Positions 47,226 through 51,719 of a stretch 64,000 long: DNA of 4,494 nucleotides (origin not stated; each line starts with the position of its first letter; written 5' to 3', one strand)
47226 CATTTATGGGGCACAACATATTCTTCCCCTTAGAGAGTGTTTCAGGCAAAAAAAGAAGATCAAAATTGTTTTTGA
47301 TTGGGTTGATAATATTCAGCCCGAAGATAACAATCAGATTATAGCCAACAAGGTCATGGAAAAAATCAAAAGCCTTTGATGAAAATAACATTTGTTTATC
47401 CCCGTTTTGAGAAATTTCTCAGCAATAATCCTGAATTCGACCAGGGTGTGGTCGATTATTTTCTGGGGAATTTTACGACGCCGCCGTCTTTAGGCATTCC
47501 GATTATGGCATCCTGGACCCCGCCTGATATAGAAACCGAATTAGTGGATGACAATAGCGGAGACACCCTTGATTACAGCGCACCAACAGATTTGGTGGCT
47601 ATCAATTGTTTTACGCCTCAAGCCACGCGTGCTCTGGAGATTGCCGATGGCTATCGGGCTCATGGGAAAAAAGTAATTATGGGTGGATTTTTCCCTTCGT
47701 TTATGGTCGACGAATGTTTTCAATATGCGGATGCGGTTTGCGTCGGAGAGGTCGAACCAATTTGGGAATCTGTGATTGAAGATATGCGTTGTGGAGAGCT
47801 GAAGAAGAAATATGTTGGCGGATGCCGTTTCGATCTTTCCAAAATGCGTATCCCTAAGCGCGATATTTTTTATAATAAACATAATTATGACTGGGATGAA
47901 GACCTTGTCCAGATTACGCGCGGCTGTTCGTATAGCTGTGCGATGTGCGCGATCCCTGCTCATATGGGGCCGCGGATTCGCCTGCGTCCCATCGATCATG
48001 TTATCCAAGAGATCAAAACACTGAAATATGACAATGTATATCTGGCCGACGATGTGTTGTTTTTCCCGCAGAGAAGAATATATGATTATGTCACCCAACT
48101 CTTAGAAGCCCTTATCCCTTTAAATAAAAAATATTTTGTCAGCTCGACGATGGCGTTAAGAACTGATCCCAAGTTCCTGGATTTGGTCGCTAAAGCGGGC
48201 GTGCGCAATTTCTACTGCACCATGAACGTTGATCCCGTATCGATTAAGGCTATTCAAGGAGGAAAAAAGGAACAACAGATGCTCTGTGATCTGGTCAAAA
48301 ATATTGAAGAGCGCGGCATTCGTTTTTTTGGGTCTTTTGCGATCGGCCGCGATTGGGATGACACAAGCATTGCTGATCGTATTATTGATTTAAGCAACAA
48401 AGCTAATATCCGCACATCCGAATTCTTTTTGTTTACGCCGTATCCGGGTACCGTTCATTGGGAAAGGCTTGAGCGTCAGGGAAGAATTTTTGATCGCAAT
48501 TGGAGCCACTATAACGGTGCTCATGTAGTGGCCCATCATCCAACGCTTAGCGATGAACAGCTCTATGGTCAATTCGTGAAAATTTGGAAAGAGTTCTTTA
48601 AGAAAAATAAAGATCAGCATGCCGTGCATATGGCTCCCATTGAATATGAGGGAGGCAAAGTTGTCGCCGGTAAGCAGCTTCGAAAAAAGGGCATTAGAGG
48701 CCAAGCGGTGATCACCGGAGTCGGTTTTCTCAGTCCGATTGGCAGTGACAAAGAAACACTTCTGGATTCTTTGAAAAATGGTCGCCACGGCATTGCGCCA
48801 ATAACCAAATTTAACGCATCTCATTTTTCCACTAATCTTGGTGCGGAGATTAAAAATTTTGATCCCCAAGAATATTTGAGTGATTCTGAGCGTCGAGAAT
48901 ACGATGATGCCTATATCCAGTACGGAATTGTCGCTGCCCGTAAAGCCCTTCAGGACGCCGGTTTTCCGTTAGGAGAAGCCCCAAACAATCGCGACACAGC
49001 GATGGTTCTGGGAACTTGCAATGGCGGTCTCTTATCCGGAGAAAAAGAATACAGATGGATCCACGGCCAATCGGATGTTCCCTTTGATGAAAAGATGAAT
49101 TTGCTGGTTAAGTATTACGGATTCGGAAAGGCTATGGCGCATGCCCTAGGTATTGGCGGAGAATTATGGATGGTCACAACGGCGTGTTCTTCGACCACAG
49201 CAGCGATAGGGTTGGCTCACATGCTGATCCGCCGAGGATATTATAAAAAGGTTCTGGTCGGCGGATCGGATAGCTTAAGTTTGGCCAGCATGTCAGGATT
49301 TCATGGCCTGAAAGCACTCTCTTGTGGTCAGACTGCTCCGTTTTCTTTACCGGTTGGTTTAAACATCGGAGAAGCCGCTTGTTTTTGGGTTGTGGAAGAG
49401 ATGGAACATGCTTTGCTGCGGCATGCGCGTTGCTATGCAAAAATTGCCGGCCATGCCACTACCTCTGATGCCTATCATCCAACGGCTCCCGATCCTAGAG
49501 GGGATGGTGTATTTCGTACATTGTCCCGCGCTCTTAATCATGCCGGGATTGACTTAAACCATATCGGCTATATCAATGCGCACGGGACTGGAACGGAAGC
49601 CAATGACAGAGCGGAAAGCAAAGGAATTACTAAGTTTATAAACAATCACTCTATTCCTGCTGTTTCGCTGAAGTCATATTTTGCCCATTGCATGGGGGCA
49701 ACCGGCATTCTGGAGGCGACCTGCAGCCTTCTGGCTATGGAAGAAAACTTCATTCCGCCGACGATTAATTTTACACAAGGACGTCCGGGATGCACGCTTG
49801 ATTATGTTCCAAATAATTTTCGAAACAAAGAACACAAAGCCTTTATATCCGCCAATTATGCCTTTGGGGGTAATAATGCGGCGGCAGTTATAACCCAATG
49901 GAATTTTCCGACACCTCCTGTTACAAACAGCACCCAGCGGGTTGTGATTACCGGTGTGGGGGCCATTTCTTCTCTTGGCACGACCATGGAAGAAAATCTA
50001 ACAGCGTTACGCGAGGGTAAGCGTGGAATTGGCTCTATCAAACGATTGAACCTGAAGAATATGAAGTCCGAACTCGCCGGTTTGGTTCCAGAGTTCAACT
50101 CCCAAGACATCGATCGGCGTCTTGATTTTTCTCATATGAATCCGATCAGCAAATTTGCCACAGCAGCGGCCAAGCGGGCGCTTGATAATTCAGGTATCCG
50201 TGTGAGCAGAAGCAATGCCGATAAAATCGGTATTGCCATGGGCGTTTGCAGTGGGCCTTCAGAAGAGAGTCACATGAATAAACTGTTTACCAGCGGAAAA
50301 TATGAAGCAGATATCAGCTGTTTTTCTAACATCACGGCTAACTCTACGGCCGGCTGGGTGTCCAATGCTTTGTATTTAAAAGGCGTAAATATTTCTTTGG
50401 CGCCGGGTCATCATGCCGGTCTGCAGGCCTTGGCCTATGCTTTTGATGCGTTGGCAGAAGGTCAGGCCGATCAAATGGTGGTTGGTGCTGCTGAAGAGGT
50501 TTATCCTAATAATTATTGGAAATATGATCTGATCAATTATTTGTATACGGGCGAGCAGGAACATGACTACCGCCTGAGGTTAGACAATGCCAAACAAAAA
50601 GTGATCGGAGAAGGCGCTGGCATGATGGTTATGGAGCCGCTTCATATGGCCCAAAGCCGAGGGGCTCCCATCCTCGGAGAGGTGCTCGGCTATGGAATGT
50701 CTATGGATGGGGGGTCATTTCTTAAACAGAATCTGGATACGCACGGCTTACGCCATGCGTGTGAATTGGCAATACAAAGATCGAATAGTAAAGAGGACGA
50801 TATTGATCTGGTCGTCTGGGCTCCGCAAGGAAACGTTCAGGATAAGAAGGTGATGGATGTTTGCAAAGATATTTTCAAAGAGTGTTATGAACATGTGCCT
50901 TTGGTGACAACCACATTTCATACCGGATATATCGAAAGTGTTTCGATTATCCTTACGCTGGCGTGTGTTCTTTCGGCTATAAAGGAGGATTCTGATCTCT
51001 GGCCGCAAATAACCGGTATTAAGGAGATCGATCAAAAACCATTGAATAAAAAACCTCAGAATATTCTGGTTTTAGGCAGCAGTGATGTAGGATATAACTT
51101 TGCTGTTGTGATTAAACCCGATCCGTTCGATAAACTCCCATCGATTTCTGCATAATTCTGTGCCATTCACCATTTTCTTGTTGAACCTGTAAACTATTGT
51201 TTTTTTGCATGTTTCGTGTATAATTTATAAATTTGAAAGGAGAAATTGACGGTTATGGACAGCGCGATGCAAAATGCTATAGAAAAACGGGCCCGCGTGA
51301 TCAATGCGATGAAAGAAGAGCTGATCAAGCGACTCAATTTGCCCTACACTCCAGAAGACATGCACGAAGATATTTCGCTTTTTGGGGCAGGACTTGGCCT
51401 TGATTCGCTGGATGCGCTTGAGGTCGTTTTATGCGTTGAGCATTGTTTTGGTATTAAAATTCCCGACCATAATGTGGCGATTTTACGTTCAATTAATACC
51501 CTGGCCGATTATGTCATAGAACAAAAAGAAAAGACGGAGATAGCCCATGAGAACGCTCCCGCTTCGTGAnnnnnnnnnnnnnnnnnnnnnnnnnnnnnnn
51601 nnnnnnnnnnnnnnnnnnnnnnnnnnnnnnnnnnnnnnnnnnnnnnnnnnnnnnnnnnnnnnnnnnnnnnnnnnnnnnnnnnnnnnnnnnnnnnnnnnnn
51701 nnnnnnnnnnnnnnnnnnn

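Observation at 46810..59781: Self-contained non-canonical FAS-II-like lipid/polyketide locus built around a radical-SAM-KS-CLF fusion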

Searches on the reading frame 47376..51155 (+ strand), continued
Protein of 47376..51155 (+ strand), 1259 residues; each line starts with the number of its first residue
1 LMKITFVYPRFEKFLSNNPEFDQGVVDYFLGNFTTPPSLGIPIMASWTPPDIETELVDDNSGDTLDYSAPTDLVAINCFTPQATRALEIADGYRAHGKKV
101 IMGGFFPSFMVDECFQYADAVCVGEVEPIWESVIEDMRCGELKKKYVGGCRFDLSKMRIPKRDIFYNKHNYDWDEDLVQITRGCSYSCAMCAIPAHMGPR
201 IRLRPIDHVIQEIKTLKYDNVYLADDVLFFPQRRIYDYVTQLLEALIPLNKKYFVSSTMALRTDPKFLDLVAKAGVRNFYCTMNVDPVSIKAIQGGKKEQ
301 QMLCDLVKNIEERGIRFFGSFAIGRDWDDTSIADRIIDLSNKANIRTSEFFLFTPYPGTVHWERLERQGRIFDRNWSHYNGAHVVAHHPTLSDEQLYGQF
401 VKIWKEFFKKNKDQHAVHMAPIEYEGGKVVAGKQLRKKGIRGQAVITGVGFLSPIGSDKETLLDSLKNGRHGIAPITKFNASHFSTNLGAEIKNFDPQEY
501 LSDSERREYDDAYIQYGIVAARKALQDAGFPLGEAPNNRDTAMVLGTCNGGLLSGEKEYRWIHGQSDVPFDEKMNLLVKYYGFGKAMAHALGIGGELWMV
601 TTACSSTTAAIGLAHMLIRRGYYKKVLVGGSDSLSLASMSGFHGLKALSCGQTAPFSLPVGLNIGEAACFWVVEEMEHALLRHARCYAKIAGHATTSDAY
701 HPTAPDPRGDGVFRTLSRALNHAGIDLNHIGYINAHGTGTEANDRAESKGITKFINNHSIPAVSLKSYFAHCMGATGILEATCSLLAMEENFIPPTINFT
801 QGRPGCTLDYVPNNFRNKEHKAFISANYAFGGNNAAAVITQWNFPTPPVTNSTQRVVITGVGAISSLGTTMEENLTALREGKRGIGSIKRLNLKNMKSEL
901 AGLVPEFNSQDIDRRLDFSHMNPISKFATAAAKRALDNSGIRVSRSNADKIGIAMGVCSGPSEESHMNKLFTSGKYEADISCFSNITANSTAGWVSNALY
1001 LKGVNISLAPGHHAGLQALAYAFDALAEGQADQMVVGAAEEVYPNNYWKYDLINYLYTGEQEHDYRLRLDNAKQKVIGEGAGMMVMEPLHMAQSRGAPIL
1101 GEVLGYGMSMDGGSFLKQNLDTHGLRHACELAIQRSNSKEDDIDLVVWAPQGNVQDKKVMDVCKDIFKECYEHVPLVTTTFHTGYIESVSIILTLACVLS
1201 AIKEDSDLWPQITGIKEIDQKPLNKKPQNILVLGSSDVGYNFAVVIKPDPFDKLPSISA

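Call 67: find_encoding_contigs(protein=P0001, flank=10000, max_places=2)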
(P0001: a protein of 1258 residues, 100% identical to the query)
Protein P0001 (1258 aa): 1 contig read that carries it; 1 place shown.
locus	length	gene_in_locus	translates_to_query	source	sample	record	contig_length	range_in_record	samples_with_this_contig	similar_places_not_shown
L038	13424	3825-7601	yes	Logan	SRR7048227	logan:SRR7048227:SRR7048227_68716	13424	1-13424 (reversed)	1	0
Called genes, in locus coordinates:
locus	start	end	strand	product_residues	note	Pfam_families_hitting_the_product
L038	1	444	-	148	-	?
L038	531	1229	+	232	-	PF18916:Lycopene_cyc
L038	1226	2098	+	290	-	PF12569:NatA_aux_su (faint), PF13428:TPR_14 (faint), PF07719:TPR_2 (faint), PF13181:TPR_8 (faint), PF13431:TPR_17 (faint), PF14559:TPR_19 (faint)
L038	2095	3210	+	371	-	PF01266:DAO (faint), PF07992:Pyr_redox_2, PF13450:NAD_binding_8 (faint), PF13454:NAD_binding_9 (faint), PF00070:Pyr_redox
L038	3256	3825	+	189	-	PF01553:Acyltransferase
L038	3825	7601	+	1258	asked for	PF02310:B12-binding (weak), PF04055:Radical_SAM, PF00109:ketoacyl-synt, PF02801:Ketoacyl-synt_C, PF00109:ketoacyl-synt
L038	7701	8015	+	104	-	PF00550:PP-binding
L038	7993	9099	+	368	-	PF01571:GCV_T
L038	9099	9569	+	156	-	PF13279:4HBT_2, PF03061:4HBT (weak)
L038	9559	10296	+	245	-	PF00106:adh_short, PF08659:KR, PF13561:adh_short_C2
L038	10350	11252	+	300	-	PF00698:Acyl_transf_1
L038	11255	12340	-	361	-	PF02525:Flavodoxin_2, PF03358:FMN_red, PF14864:Alkyl_sulf_C (weak), PF02036:SCP2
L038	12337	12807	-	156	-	PF22817:ApeP-like, PF07977:FabA, PF22818:ApeI-like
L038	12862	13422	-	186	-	?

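Call 79: search_protein_families(library=pfam, proteins=[L011:18065-18550:+, L012:10282-12099:+, L011:140-1702:+], max_evalue=0.01)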
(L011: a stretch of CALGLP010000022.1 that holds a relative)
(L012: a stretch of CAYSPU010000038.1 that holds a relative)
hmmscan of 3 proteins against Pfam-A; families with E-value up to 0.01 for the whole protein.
L011:18065-18550:+ (161 aa): 1 family
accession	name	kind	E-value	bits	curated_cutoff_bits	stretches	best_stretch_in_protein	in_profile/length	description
PF03073.20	TspO_MBR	-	2.7e-47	160.6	24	1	16-157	2-143/145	TspO/MBR family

L012:10282-12099:+ (605 aa): 4 families
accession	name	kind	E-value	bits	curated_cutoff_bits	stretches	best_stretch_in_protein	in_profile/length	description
PF00155.27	Aminotran_1_2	-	4.4e-33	115.4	19.7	1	316-593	69-358/361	Aminotransferase class I and II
PF21926.2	FeeM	-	7.1e-06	26.3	27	1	54-185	2-138/158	N-acyl amino acid synthase FeeM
PF00583.31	Acetyltransf_1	-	0.0026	18.5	20.7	1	78-168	26-98/116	Acetyltransferase (GNAT) family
PF13444.12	Acetyltransf_5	-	0.004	18.2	22.4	1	57-151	1-101/102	Acetyltransferase (GNAT) domain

L011:140-1702:+ (520 aa): 2 families
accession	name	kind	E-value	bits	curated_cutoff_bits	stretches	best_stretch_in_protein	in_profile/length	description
PF04055.27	Radical_SAM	-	2.4e-26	93.3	29.5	1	218-376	2-165/166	Radical SAM superfamily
PF02310.24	B12-binding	-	7.3e-22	77.9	32.1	1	44-153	12-120/121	B12 binding domain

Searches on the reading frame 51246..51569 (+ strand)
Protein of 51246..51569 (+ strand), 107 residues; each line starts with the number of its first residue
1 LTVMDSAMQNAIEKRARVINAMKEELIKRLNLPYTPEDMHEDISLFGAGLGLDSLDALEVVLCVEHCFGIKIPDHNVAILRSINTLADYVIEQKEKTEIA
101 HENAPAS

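Call 3: search_protein_families(library=pfam, proteins=[window:51246-51569:+], max_evalue=0.01)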
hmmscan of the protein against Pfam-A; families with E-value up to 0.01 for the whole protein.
window:51246-51569:+ (107 aa): 2 families
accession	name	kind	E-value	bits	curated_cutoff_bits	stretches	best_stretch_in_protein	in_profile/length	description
PF00550.31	PP-binding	-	1.9e-09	38.1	20.8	1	32-90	13-67/67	Phosphopantetheine attachment site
PF14573.12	PP-binding_2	-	4.2e-05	24.1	32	1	52-98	46-92/96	Acyl-carrier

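Call 5: search_protein_families(library=ncbifam, proteins=[window:51246-51569:+], max_evalue=0.001)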
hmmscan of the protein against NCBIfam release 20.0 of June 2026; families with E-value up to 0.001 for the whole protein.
window:51246-51569:+ (107 aa): 15 families
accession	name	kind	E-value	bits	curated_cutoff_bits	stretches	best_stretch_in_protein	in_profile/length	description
NF006617.0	PRK09184.1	subfamily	1.8e-14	53.5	70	1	16-95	12-95/96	phosphopantetheine-binding protein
TIGR00517.1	acyl_carrier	equivalog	7e-10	38.7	70.45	1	28-93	14-76/77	acyl carrier protein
NF009104.0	PRK12449.1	equivalog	2.4e-08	33.8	70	1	48-94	33-79/80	acyl carrier protein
NF002148.0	PRK00982.1-2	subfamily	2.5e-08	33.6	71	1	37-94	22-78/79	acyl carrier protein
NF002149.0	PRK00982.1-3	equivalog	4.3e-08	33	106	1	36-93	20-76/78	acyl carrier protein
NF058660.1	cispen_ACP_AmcB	equivalog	5.6e-08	32.9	80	1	20-93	4-78/80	cispentacin biosynthesis acyl carrier protein AmcB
NF002147.0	PRK00982.1-1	equivalog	7.2e-08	32.2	84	1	40-95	28-82/83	acyl carrier protein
NF002151.0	PRK00982.1-5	equivalog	7.4e-08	32.4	92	1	35-93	19-76/78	acyl carrier protein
NF002150.0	PRK00982.1-4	subfamily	3.2e-07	30.5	66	1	20-94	8-79/80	acyl carrier protein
NF005480.0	PRK07081.1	equivalog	5.4e-07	29.5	72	1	28-96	11-79/83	acyl carrier protein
NF040636.1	AcpM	exception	7.3e-07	29.1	146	1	46-100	31-86/93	meromycolate extension acyl carrier protein AcpM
NF005798.0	PRK07639.1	equivalog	2.6e-06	27.8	100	1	15-101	3-89/91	petrobactin biosynthesis protein AsbD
NF003757.0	PRK05350.1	equivalog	0.00025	21.1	65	1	15-90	4-76/83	acyl carrier protein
NF052616.1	ACP_for_OlsHI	equivalog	0.00026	21.3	130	1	35-94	21-81/83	ornithine lipid biosynthesis acyl carrier protein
NF005079.0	PRK06508.1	equivalog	0.00041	20.7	83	1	49-74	32-57/93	acyl carrier protein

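Call 31: search_solved_structures(query=window:51246-51566:+, max_evalue=0.01)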
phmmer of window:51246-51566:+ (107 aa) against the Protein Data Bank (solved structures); distinct sequences matched with E-value up to 0.01: 96 (the best 60 are shown).
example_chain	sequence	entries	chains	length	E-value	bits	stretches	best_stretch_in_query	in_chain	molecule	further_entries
7b0n_U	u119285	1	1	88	1.1e-08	38.2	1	48-93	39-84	Acyl carrier protein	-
7b0n_T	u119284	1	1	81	1.7e-08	37.5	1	44-95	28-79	Acyl carrier protein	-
6gcs_Q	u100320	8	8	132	2.7e-08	36.9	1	48-93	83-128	ACPM2 SUBUNIT | Acyl carrier protein ACPM2 of NADH:Ubiquinone Oxidoreductase (Complex I)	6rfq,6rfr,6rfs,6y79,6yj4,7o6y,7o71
6gcs_O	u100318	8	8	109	3.3e-08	36.6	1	44-95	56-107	ACPM1 SUBUNIT | Acyl carrier protein ACPM1 of NADH:Ubiquinone Oxidoreductase (Complex I)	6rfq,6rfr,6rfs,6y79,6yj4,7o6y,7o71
7zm7_O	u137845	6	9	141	1.8e-07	34.3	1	36-94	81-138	Acyl carrier protein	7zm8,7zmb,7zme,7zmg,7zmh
7ar7_U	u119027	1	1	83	3.6e-07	33.3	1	46-92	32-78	Acyl carrier protein 2, mitochondrial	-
8zsk_AB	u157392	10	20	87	4.5e-07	33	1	21-95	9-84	Acyl carrier protein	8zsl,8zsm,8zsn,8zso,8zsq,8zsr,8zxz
7v2c_G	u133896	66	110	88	4.6e-07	33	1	21-95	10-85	Acyl carrier protein, mitochondrial | Acyl carrier protein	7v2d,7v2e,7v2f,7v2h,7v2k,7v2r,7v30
2dnw_A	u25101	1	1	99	7e-07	32.4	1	36-98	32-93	Acyl carrier protein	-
5lc5_U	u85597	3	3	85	8e-07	32.2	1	35-95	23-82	Acyl carrier protein, mitochondrial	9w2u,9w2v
7dgq_W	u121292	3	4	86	8.2e-07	32.1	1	35-95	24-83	Acyl carrier protein, mitochondrial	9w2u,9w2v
9r01_X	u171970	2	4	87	8.3e-07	32.1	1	35-95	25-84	Acyl carrier protein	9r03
5ldw_T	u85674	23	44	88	8.4e-07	32.1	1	35-95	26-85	Acyl carrier protein, mitochondrial | Acyl carrier protein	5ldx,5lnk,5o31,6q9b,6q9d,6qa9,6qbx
7a23_e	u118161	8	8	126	9.3e-07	32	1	46-92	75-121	ACPM2 | Acyl carrier protein 2, mitochondrial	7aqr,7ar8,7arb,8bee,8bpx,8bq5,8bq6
5xtb_G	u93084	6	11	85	1.1e-06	31.8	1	36-95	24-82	Acyl carrier protein, mitochondrial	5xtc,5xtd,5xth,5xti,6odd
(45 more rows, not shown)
